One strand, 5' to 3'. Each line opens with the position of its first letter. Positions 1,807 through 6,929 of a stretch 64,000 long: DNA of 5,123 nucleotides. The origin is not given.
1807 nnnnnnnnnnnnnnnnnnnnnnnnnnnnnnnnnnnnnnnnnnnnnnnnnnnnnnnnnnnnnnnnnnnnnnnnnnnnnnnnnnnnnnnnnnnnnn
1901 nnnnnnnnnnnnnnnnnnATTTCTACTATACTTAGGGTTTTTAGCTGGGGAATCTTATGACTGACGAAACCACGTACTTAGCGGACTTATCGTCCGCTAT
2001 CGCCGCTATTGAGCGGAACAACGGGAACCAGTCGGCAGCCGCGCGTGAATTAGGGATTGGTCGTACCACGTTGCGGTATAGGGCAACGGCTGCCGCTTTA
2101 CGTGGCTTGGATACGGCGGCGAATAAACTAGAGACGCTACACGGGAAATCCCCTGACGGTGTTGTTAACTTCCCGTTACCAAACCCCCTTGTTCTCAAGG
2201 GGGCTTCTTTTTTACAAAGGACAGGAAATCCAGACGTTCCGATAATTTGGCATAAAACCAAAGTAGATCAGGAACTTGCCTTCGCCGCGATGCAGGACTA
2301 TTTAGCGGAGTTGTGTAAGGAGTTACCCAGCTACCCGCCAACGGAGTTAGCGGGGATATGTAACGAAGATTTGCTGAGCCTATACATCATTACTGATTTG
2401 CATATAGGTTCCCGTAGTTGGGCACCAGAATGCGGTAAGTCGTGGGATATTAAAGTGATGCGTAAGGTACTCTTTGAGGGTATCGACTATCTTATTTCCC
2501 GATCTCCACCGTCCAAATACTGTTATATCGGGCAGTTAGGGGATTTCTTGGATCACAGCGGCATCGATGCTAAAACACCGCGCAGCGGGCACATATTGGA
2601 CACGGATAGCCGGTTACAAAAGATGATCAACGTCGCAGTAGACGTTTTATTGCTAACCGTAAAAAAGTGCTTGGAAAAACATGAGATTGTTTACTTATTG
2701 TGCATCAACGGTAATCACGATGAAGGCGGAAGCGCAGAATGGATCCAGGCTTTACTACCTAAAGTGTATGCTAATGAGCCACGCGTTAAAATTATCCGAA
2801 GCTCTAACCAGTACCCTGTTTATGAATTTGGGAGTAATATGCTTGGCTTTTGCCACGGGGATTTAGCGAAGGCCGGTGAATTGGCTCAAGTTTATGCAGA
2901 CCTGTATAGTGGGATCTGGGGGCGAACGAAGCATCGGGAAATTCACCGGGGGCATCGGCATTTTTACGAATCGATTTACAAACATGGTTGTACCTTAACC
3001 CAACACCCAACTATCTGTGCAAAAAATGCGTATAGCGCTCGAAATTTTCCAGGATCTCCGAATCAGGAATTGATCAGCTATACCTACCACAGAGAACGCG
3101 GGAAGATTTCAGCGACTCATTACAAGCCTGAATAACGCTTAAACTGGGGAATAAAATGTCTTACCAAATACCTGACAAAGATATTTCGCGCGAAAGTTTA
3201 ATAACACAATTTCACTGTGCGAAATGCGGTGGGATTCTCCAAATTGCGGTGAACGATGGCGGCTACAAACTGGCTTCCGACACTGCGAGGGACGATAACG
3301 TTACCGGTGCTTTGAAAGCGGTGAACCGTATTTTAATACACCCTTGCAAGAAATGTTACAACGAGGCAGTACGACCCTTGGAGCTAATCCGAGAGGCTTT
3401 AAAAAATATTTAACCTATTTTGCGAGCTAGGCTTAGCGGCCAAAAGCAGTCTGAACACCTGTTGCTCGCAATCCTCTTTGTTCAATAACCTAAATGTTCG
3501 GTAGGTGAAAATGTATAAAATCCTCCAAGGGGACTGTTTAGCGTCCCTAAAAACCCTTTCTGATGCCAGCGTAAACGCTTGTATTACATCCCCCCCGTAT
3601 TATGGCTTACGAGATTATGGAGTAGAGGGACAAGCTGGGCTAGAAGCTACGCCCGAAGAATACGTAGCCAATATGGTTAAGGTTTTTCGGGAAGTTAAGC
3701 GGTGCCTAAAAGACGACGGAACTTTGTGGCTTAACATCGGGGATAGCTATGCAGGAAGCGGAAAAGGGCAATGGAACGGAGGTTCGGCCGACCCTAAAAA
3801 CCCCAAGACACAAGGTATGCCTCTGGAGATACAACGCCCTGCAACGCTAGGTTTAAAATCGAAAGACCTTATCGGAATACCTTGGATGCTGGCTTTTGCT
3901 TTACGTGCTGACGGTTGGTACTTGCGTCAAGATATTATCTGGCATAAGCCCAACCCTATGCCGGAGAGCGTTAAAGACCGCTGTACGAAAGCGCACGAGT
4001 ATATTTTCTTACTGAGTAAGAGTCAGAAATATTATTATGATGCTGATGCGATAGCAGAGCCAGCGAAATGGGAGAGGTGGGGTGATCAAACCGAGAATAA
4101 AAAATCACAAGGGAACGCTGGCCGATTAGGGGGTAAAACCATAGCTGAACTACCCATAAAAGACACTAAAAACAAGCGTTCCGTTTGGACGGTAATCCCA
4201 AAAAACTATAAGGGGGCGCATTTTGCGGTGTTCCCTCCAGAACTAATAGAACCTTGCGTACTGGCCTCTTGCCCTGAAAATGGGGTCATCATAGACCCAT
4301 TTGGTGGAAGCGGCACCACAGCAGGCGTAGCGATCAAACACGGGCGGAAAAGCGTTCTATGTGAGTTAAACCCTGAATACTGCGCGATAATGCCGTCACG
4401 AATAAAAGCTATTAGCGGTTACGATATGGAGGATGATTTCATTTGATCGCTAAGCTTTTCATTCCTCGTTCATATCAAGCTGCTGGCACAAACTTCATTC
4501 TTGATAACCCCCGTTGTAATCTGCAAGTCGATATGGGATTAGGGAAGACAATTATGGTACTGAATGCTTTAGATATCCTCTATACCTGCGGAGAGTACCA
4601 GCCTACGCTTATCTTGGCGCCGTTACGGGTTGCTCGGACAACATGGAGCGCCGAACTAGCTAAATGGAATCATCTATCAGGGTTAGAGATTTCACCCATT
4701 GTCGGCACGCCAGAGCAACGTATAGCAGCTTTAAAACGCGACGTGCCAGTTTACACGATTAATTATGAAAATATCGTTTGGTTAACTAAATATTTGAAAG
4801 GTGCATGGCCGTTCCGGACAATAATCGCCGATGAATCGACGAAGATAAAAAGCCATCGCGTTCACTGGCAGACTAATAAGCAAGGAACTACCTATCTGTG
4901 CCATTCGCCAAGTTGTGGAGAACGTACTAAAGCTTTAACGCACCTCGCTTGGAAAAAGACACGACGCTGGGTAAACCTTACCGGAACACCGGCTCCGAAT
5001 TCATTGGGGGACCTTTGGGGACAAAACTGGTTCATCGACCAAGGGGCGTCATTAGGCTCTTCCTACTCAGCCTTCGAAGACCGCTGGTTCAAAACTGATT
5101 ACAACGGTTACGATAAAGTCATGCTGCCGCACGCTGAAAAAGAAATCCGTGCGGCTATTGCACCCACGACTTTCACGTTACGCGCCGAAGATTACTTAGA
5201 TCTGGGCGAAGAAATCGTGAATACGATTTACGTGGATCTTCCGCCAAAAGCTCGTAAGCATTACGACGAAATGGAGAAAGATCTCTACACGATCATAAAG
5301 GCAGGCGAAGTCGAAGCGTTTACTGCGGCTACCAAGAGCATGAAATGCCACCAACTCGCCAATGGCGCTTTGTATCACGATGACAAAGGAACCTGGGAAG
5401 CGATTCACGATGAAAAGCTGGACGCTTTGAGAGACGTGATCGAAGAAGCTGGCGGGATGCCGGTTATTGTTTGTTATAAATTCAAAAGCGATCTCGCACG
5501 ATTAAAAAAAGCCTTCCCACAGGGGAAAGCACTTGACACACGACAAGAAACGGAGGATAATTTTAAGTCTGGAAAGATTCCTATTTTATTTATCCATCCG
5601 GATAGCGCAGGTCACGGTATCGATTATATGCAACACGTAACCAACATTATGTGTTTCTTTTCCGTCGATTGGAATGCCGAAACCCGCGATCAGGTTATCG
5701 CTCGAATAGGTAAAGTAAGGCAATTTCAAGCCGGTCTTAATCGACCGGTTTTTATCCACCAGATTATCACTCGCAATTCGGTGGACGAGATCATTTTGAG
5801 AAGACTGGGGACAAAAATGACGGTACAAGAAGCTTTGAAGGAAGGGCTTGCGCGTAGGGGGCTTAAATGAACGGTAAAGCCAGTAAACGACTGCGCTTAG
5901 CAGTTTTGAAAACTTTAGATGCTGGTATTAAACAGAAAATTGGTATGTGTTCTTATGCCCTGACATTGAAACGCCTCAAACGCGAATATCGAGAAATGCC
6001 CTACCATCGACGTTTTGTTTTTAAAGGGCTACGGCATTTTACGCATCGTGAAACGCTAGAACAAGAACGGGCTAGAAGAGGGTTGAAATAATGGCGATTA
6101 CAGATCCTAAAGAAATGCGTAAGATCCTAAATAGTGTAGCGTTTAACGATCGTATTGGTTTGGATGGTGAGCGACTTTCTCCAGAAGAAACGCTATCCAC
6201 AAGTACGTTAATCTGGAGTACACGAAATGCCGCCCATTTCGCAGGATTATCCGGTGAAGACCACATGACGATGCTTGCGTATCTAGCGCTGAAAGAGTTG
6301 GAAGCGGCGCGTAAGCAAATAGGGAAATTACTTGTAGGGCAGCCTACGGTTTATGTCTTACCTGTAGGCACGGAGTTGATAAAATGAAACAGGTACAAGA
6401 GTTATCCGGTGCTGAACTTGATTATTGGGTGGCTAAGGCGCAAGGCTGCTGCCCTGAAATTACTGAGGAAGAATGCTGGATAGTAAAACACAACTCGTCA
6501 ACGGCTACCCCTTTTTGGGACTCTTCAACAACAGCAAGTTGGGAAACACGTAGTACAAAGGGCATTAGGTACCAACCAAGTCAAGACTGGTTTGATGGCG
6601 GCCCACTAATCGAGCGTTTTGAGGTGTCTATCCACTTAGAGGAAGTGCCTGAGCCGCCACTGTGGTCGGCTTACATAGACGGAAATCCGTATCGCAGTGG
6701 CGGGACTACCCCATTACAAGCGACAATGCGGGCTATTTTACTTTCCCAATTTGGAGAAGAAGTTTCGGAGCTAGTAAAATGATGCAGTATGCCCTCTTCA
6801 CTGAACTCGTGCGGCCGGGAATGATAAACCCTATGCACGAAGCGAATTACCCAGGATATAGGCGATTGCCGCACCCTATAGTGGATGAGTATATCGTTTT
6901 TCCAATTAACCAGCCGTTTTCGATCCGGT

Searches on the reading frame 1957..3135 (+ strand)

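Call 13: search_protein_families(library=phrogs, proteins=[window:1957-3135:+])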
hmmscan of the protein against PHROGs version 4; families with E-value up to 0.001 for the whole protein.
window:1957-3135:+ (392 aa): 5 families
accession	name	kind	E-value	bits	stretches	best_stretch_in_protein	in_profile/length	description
phrog_704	-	DNA, RNA and nucleotide metabolism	1.4e-80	272.3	1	14-392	11-387/390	DNA repair exonuclease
phrog_20762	-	unknown function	2.4e-13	51.4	1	278-391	2-115/117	-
phrog_20703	-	unknown function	2.8e-13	51.3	1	63-210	89-234/258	-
phrog_284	-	DNA, RNA and nucleotide metabolism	7.7e-12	45.8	1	103-382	93-385/398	exonuclease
phrog_21891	-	unknown function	4.6e-08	34.8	1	265-338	9-81/130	-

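Call 14: search_protein_families(library=pfam, proteins=[window:1957-3135:+])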
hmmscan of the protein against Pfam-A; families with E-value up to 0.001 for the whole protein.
window:1957-3135:+ (392 aa): 2 families
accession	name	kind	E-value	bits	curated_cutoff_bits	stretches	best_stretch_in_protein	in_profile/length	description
PF02954.25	HTH_8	-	2.7e-10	40.3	22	1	15-42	11-38/42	Bacterial regulatory protein, Fis family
PF13556.12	HTH_30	-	0.00027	21.1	27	1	20-42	10-32/59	PucR C-terminal helix-turn-helix domain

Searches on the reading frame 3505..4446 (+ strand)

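Call 13: search_protein_families(library=phrogs, proteins=[window:3505-4446:+])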
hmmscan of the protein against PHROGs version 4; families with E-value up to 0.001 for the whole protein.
window:3505-4446:+ (313 aa): 12 families
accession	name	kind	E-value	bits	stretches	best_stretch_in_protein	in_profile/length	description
phrog_67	-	other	6.7e-81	274.4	1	1-302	121-345/743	DNA methyltransferase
phrog_498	-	other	6.2e-23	82.2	1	132-303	289-423/633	DNA methyltransferase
phrog_3008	-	other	5.2e-16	59.6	1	226-302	133-213/244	DNA methyltransferase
phrog_12517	-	unknown function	7.4e-12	46.1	2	240-299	87-146/316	-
phrog_18146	-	other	1.6e-11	44.8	1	241-290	51-101/452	DNA methyltransferase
phrog_6025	-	other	4.2e-10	40.5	1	2-154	10-116/192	DNA methyltransferase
phrog_8769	-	other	1.3e-05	26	1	257-301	10-54/71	methyltransferase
phrog_6952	-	other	2.1e-05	25.4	1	227-291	101-166/181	DNA methyltransferase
phrog_16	-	DNA, RNA and nucleotide metabolism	2.8e-05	23.5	1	247-294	856-903/986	DNA helicase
phrog_12862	-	unknown function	3.7e-05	24.6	0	4-40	3-38/149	-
phrog_23148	-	unknown function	0.00012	23.1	1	235-302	81-148/165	-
phrog_18293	-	other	0.00081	20.3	0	236-302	43-109/119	methyltransferase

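Call 14: search_protein_families(library=pfam, proteins=[window:3505-4446:+])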
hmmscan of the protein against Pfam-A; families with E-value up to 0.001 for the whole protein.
window:3505-4446:+ (313 aa): 1 family
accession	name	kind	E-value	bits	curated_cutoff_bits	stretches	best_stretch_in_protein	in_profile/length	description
PF01555.25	N6_N4_Mtase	-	3.4e-51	174.8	26.7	1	23-295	1-218/221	DNA methylase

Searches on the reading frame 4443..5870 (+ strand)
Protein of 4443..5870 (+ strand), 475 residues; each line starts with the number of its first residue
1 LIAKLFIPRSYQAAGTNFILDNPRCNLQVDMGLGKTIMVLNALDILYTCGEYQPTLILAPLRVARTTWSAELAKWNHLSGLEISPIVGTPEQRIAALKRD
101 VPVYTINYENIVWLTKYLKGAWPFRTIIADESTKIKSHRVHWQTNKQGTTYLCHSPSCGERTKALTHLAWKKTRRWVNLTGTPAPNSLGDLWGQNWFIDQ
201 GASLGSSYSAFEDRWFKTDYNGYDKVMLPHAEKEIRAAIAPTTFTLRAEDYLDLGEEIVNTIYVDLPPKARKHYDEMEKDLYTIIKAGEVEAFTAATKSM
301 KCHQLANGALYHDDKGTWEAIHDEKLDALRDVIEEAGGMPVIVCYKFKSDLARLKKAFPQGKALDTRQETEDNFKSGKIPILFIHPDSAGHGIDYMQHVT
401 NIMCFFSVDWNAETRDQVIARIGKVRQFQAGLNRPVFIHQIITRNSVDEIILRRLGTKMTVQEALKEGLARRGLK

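Call 13: search_protein_families(library=phrogs, proteins=[window:4443-5870:+])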
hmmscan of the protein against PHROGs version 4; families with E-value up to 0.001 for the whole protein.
window:4443-5870:+ (475 aa): 4 families
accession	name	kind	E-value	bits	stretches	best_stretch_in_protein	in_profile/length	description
phrog_62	-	DNA, RNA and nucleotide metabolism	1.1e-137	461.7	1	7-472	696-1139/1881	DNA helicase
phrog_11354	-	unknown function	8.7e-16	58.7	1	367-467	12-106/116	-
phrog_16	-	DNA, RNA and nucleotide metabolism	7e-07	28.8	1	6-395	271-558/986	DNA helicase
phrog_1685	-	unknown function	2.5e-05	22.7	0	323-460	1410-1543/2278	-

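Call 14: search_protein_families(library=pfam, proteins=[window:4443-5870:+])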
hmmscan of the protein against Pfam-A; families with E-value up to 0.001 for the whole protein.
window:4443-5870:+ (475 aa): 2 families
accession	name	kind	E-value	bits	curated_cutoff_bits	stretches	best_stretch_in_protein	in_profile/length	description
PF00176.29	SNF2-rel_dom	-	9.4e-16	58.2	24.9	1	27-140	22-142/290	SNF2-related domain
PF00271.37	Helicase_C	-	2.8e-05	24.8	23.5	1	325-424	2-108/110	Helicase conserved C-terminal domain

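Call 18: find_related_loci(query=window:4443-5870:+, collection=viral_contigs, flank=10000)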
Query window:4443-5870:+ (475 aa) in viral_contigs; peptide patterns used: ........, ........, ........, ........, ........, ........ (x = any residue, [..] = any of these).
68 stretches matched a pattern; 68 encode a relative of the query (tblastn E <= 1e-3); 68 distinct loci.
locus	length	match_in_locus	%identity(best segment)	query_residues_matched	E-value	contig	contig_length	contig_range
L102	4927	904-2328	61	1-475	0e+0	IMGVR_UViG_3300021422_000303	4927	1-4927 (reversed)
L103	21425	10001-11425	88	1-475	0e+0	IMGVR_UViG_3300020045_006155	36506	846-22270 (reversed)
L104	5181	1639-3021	50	6-472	9e-145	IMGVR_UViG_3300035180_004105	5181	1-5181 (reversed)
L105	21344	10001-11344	47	9-471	7e-140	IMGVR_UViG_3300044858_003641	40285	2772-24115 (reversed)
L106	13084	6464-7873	47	2-472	8e-136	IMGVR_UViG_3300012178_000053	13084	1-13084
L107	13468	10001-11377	46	1-472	3e-134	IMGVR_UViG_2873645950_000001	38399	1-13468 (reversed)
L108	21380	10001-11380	46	1-473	4e-133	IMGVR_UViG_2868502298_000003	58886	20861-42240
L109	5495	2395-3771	46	2-473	1e-133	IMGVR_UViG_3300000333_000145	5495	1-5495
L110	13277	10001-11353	47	6-473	9e-133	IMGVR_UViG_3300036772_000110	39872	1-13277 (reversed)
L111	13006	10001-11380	46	1-473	1e-132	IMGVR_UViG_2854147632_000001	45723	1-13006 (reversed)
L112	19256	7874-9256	46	6-469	1e-131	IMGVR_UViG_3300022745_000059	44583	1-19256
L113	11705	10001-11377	45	1-472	2e-131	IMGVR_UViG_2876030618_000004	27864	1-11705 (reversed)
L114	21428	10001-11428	44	1-475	6e-118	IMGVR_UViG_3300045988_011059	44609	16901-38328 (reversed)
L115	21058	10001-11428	44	1-475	7e-118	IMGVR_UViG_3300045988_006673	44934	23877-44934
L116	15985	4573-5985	44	6-475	5e-117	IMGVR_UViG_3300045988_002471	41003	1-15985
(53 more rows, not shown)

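Call 36: find_homologous_proteins(query=L103:15289-15678:+)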
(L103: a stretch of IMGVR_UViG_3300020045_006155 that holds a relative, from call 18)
Query L103:15289-15678:+ (130 aa): 19 proteins with E <= 0.001 among 22 candidates.
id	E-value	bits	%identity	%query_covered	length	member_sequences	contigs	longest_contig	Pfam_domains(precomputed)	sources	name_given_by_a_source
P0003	7.0e-79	281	88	100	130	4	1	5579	-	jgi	-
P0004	3.0e-64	233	71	99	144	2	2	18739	-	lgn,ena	-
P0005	8.1e-58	213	65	99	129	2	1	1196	-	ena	-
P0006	8.5e-56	206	67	100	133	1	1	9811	-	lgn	-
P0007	1.1e-48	183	64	95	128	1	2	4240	-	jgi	jgi:hypothetical protein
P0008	8.4e-47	177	59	98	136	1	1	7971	-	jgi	jgi:hypothetical protein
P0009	7.2e-45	171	56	98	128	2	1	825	-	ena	-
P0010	3.8e-44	168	55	98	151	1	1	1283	-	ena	-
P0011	7.4e-43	164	57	98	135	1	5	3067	-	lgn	-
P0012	6.2e-41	158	54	98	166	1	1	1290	-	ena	-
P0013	1.1e-38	150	52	98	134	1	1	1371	-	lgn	-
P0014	4.3e-36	142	48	100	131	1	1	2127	-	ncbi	-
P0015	2.1e-35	140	52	99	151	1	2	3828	-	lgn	-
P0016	1.3e-32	131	49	98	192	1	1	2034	-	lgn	-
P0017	5.4e-31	126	50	96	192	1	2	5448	-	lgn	-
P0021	1.1e-24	105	41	100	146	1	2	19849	-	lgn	-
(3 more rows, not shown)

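Call 37: find_encoding_contigs(protein=P0004, flank=4000, max_places=3)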
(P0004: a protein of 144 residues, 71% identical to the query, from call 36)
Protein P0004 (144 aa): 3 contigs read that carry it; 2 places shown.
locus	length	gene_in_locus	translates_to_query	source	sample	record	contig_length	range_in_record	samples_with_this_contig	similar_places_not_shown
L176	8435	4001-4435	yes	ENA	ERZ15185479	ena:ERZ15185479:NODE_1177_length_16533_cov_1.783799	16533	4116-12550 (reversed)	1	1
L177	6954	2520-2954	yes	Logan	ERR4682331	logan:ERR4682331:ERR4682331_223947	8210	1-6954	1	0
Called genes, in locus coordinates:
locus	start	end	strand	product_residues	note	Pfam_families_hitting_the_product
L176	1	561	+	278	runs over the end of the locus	PF02272:DHHA1 (weak)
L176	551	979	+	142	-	-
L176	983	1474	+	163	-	-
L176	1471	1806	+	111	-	-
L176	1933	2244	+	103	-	-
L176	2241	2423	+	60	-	-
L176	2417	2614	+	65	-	-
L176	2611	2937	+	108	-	-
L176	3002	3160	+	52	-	-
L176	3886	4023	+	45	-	-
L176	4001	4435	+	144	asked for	-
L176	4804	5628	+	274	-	-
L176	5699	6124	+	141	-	-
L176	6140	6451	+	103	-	-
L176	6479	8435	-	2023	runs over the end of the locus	?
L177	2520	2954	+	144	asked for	-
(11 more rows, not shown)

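Call 38: find_encoding_contigs(protein=P0006, flank=4000, max_places=3)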
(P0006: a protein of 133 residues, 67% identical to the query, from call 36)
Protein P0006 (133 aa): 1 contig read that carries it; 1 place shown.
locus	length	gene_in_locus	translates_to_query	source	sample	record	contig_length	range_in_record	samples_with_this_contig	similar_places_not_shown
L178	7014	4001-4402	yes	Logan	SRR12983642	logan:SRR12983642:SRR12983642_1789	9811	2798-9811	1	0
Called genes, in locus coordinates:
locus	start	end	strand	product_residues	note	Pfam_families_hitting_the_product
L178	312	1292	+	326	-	-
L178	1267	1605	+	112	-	-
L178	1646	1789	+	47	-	-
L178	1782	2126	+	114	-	-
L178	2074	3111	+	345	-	PF09414:RNA_ligase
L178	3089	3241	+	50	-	-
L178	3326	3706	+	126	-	-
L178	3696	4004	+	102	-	-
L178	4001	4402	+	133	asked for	-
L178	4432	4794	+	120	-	-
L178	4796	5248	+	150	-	PF09424:YqeY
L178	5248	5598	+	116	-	-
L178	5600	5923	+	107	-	-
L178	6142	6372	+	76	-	-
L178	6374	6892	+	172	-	-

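Call 39: find_encoding_contigs(protein=P0003, flank=4000, max_places=3)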
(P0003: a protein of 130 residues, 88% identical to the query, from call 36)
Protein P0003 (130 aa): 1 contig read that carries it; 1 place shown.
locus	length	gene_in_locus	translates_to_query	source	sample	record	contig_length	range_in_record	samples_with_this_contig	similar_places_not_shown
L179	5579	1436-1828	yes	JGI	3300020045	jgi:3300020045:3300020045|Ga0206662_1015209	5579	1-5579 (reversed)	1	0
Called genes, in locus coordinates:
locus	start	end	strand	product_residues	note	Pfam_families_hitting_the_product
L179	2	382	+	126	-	?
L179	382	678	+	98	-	-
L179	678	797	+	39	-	-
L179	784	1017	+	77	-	-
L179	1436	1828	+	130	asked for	-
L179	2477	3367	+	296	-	-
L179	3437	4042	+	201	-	-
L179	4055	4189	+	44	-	-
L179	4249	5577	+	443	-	?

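Call 40: find_encoding_contigs(protein=P0008, flank=4000, max_places=3)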
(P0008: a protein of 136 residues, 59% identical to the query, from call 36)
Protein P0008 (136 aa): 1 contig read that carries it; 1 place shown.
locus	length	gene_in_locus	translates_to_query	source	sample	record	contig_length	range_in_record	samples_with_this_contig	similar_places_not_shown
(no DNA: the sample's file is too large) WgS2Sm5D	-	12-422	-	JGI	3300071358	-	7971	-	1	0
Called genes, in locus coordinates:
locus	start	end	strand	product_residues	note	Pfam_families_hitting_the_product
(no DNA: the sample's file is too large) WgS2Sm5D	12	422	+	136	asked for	-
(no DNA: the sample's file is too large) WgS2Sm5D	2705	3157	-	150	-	PF18024:HTH_50 (weak)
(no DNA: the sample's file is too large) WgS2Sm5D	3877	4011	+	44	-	-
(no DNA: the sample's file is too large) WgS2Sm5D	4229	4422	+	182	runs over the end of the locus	PF13392:HNH_3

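Call 44: find_encoding_contigs(protein=P0021, flank=4000, max_places=3)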
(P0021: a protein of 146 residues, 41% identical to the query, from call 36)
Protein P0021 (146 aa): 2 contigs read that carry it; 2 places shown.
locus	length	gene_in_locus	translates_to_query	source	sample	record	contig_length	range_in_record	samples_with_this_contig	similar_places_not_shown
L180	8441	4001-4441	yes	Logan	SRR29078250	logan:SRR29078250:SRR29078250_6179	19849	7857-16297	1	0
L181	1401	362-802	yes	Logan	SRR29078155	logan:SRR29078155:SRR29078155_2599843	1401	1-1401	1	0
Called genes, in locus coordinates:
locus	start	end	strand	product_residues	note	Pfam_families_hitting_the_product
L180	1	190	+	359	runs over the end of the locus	PF09414:RNA_ligase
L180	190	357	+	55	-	-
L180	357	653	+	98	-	-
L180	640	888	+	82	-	-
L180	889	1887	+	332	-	PF00004:AAA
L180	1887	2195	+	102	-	PF26948:DUF8296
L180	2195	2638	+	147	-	PF03767:Acid_phosphat_B (weak), PF25109:HAD_PNKP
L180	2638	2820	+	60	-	-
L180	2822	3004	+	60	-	-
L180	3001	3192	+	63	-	-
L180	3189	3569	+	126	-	PF26948:DUF8296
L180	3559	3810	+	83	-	-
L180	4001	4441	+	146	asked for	-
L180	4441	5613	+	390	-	PF09511:RNA_lig_T4_1, PF20819:T4_Rnl1_C (weak)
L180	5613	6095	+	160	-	PF13671:AAA_33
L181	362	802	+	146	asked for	-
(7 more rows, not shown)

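Call 45: find_encoding_contigs(protein=P0007, flank=4000, max_places=3)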
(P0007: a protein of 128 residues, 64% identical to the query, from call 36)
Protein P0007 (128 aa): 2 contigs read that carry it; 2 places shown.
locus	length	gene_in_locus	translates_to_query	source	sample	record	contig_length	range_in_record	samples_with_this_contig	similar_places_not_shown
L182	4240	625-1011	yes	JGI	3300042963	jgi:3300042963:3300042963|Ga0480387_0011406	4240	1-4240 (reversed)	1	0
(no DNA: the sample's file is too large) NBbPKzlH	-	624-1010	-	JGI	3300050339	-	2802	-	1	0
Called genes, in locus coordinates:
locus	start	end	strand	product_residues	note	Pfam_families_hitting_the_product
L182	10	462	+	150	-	-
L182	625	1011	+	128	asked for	-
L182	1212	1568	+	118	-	-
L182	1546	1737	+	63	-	-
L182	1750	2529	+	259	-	-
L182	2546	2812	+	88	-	-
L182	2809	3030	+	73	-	-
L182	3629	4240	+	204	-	?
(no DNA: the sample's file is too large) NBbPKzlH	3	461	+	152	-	?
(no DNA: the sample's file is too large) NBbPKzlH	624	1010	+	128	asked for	-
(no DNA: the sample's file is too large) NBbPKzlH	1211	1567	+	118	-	-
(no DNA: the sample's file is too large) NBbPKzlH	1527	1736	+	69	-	-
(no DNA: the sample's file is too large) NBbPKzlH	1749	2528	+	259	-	-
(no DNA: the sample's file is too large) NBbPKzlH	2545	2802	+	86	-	?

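Call 103: search_protein_families(library=pfam, proteins=[L103:15289-15678:+], max_evalue=0.01)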
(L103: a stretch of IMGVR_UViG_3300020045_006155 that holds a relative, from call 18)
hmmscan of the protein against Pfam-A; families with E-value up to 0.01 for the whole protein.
L103:15289-15678:+ (130 aa): 0 families

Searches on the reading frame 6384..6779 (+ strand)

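Call 103: search_protein_families(library=pfam, proteins=[window:6384-6779:+], max_evalue=0.01)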
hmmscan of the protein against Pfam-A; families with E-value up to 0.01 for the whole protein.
window:6384-6779:+ (132 aa): 1 family
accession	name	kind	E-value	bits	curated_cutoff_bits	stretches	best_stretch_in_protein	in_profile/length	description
PF10765.14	Phage_P22_NinX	-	8.1e-16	58.8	22.6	1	4-122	2-114/114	Bacteriophage P22, NinX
